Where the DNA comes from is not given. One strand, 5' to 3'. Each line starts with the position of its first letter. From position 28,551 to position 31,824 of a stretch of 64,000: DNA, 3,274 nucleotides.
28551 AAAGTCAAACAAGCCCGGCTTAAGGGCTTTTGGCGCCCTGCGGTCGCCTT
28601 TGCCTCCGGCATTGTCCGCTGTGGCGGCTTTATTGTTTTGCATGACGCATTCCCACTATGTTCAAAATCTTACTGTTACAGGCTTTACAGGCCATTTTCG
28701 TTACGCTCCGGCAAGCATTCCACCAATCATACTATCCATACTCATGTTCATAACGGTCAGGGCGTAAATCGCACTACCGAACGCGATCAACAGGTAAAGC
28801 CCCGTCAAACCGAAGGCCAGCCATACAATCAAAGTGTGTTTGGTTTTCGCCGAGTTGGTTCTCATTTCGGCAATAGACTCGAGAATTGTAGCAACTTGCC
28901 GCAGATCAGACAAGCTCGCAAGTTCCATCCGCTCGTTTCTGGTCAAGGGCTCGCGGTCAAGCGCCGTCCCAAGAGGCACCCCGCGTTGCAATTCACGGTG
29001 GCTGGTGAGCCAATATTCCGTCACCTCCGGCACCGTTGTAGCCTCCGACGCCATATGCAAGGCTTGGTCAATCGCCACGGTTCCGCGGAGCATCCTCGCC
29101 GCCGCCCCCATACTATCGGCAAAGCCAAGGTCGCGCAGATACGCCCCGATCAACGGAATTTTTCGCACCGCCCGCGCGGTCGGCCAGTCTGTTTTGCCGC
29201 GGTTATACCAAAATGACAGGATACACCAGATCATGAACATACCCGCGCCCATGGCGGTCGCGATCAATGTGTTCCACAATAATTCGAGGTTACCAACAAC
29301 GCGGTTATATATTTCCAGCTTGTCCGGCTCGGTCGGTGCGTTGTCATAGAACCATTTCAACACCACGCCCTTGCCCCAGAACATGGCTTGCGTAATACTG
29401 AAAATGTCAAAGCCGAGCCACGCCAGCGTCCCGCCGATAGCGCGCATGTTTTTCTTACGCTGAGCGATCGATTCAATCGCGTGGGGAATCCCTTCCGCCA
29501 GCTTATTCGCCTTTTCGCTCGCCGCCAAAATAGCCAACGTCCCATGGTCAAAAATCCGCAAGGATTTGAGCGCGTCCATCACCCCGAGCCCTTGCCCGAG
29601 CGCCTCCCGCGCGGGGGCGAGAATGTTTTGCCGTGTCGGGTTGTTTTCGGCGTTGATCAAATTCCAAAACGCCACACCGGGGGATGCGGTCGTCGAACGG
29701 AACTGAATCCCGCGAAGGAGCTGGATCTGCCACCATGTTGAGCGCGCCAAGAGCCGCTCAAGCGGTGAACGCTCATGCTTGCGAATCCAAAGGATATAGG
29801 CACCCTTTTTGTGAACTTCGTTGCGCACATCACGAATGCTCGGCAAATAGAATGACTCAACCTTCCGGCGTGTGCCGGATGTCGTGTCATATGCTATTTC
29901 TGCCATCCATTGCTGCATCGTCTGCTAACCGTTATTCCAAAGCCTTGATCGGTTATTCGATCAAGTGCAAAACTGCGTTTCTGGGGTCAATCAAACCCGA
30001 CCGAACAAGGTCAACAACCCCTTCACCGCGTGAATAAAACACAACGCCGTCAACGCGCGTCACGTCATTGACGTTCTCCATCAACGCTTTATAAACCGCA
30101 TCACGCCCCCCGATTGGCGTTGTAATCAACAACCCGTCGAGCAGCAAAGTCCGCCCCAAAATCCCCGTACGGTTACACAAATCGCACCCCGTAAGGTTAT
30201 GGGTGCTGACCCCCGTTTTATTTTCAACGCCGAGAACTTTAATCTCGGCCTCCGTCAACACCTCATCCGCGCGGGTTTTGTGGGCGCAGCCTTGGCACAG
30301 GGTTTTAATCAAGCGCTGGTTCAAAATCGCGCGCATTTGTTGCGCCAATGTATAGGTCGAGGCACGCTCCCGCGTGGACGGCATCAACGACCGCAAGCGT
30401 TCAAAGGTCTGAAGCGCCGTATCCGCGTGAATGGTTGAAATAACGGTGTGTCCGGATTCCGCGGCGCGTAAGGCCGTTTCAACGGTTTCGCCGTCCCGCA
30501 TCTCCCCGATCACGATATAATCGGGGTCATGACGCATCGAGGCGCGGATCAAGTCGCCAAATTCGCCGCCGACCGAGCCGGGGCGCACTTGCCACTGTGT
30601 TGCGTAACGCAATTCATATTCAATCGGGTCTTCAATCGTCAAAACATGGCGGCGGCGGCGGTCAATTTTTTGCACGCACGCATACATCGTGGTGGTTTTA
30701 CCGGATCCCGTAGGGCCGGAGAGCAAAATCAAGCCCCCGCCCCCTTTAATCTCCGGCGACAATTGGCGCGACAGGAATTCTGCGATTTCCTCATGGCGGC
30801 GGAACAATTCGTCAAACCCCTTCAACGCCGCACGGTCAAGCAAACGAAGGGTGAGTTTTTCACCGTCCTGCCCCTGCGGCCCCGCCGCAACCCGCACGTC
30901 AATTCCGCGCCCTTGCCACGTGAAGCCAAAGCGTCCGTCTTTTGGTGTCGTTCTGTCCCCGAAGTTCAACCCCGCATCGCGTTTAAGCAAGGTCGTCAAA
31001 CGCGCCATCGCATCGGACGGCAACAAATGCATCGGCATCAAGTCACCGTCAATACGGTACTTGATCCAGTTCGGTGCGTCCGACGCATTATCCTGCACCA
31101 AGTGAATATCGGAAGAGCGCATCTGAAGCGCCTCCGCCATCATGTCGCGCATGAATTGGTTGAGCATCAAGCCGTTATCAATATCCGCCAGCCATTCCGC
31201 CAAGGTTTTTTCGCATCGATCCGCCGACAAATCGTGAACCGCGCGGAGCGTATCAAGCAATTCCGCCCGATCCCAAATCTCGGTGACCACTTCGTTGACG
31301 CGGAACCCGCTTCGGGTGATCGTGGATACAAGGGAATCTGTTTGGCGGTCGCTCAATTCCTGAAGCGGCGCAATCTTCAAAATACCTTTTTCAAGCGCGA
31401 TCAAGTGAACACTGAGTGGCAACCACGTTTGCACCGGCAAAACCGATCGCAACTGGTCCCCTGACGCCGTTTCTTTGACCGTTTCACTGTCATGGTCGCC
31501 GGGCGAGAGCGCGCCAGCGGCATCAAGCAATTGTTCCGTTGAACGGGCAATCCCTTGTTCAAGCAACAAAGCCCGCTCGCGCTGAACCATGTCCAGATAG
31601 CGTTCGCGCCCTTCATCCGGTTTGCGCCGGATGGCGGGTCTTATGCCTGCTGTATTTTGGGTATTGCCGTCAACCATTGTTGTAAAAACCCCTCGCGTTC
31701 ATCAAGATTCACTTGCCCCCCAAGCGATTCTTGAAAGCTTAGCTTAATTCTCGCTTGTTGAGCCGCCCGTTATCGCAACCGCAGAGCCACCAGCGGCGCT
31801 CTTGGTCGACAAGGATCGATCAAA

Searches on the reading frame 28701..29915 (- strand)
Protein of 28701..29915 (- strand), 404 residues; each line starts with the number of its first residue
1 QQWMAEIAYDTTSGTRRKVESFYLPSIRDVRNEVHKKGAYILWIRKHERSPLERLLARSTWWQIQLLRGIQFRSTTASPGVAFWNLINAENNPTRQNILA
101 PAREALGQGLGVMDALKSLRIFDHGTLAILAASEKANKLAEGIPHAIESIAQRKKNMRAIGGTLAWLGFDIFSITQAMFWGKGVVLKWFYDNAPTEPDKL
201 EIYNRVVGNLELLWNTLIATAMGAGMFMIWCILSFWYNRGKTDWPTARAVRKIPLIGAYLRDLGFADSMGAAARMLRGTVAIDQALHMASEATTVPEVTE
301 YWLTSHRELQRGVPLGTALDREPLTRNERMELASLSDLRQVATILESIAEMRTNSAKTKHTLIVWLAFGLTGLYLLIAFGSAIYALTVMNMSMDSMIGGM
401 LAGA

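Call 75: search_protein_families(library=pfam, proteins=[window:28701-29915:-], max_evalue=0.00001)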
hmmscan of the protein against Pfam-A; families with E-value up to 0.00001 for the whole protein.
window:28701-29915:- (404 aa): 1 family
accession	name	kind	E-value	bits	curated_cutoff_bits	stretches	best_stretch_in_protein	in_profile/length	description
PF00482.28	T2SSF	-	8.4e-06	26.2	25.2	0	273-385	6-121/125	Type II secretion system (T2SS), protein F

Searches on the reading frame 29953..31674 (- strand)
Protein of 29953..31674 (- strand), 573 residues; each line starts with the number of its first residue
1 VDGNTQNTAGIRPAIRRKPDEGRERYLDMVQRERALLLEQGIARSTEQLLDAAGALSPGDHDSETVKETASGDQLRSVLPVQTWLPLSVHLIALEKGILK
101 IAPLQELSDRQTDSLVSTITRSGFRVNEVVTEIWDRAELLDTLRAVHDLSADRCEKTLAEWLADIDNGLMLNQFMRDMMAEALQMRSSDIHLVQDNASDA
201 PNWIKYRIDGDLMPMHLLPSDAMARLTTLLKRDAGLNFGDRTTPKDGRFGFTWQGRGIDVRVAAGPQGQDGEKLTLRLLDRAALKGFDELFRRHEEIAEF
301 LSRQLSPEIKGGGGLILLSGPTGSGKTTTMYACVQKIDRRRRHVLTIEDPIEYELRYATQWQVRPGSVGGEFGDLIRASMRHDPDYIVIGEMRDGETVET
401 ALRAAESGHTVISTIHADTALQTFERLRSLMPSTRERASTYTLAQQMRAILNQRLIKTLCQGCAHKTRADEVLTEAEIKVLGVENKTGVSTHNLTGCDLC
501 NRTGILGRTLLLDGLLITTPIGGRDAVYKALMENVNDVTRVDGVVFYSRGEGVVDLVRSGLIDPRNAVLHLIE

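Call 75: search_protein_families(library=pfam, proteins=[window:29953-31674:-], max_evalue=0.00001)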
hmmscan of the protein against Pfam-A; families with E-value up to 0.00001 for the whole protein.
window:29953-31674:- (573 aa): 2 families
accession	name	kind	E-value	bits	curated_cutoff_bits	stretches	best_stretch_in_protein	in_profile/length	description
PF00437.27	T2SSE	-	6.6e-76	255.8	24.9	1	171-520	8-325/370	Type II/IV secretion system protein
PF13191.12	AAA_16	-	7.6e-06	27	32.6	0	290-347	2-58/167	AAA ATPase domain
